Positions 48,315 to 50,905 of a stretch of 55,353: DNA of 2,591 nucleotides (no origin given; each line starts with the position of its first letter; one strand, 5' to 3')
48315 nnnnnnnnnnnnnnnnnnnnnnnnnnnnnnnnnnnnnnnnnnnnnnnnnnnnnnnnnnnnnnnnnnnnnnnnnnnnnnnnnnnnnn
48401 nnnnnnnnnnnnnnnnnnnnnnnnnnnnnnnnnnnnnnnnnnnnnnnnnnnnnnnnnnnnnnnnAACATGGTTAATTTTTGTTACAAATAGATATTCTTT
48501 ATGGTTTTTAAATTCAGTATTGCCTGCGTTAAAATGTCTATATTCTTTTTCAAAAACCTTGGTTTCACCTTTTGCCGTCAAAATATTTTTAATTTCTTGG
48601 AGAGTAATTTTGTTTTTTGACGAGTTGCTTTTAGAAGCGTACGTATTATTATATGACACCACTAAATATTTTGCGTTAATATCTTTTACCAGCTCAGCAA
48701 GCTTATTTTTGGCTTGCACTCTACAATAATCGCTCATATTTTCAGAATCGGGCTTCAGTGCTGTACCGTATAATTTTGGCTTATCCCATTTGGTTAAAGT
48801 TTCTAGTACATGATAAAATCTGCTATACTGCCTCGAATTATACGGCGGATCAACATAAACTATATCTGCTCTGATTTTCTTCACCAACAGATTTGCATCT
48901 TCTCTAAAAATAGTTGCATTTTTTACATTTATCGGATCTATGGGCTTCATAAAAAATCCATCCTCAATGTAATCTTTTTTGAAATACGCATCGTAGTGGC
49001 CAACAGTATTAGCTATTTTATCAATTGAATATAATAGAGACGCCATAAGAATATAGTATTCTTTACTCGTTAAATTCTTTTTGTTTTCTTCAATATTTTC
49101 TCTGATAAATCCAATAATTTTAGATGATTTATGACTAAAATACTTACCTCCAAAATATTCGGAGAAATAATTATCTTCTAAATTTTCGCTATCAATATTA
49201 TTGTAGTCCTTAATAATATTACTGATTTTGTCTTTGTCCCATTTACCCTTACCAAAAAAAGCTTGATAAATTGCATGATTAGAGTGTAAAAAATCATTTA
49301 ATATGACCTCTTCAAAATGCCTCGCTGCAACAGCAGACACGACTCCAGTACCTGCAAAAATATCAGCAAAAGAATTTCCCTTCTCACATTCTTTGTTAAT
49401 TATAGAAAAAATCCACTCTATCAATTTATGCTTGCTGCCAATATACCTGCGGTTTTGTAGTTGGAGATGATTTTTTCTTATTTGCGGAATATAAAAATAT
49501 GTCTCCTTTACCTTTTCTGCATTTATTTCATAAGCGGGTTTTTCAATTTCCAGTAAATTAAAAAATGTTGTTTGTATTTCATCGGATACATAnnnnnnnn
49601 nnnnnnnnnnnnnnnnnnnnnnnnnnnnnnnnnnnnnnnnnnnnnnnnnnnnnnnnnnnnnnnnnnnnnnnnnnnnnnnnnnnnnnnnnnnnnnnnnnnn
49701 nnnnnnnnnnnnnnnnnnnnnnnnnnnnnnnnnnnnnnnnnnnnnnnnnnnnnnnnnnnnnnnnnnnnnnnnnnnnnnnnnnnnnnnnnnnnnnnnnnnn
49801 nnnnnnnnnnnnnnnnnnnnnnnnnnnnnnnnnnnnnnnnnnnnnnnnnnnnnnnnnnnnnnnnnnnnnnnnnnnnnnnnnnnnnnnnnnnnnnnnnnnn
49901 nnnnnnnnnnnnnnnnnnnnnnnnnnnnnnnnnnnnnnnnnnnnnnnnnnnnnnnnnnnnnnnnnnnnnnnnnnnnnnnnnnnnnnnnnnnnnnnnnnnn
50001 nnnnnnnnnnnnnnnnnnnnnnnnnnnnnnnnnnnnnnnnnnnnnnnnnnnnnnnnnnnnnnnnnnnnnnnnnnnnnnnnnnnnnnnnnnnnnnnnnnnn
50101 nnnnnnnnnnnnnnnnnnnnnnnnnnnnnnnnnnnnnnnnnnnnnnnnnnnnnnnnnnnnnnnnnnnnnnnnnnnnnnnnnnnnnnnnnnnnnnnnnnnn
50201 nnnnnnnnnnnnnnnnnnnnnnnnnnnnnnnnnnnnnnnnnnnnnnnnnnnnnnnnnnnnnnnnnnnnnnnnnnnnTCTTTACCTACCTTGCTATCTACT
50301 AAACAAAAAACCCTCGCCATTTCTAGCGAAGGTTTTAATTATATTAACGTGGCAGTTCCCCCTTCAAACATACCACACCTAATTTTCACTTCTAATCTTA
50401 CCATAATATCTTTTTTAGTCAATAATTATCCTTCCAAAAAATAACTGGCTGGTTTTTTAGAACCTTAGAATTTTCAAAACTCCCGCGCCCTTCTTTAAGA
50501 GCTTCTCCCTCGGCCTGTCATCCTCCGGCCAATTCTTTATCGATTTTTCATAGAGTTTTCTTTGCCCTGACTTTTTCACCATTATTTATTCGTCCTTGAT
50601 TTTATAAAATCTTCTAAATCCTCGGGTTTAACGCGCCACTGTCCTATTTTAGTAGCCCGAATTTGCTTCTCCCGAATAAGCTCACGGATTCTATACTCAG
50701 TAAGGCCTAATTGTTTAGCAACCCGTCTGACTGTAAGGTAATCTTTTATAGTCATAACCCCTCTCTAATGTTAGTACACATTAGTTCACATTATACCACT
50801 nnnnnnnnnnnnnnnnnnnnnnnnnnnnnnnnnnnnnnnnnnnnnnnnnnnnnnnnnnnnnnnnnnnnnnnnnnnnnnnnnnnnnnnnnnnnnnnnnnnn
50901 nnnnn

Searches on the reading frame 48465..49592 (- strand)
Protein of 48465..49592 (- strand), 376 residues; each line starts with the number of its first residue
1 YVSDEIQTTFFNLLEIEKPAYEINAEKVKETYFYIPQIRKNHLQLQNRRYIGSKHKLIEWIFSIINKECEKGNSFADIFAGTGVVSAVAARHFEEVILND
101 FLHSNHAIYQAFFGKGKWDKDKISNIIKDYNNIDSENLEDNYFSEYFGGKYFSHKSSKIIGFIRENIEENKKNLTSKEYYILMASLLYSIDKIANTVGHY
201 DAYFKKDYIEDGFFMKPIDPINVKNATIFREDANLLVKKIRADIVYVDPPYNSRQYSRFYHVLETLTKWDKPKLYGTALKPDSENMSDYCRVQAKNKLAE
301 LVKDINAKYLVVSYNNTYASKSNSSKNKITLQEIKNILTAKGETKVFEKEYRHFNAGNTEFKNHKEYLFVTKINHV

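Call 26: search_solved_structures(query=window:48465-49592:-, max_evalue=10, show_alignments=2)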
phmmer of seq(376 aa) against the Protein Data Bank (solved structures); distinct sequences matched with E-value up to 10: 0.

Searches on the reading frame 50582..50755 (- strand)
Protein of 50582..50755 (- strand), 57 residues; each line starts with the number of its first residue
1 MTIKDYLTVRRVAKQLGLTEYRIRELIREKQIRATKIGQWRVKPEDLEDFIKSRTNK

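Call 3: search_protein_families(library=pfam, proteins=[window:50582-50755:-], max_evalue=0.01)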
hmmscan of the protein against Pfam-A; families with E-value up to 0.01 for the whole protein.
window:50582-50755:- (57 aa): 2 families
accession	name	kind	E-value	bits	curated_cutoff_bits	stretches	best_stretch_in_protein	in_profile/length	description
PF12728.13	HTH_17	-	1.1e-11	45.3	27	1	6-54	1-50/51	Helix-turn-helix domain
PF21531.3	Rv2175c_wHTH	-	0.00023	21.5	27.1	1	6-39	15-48/57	DNA-binding protein Rv2175c, wHTH domain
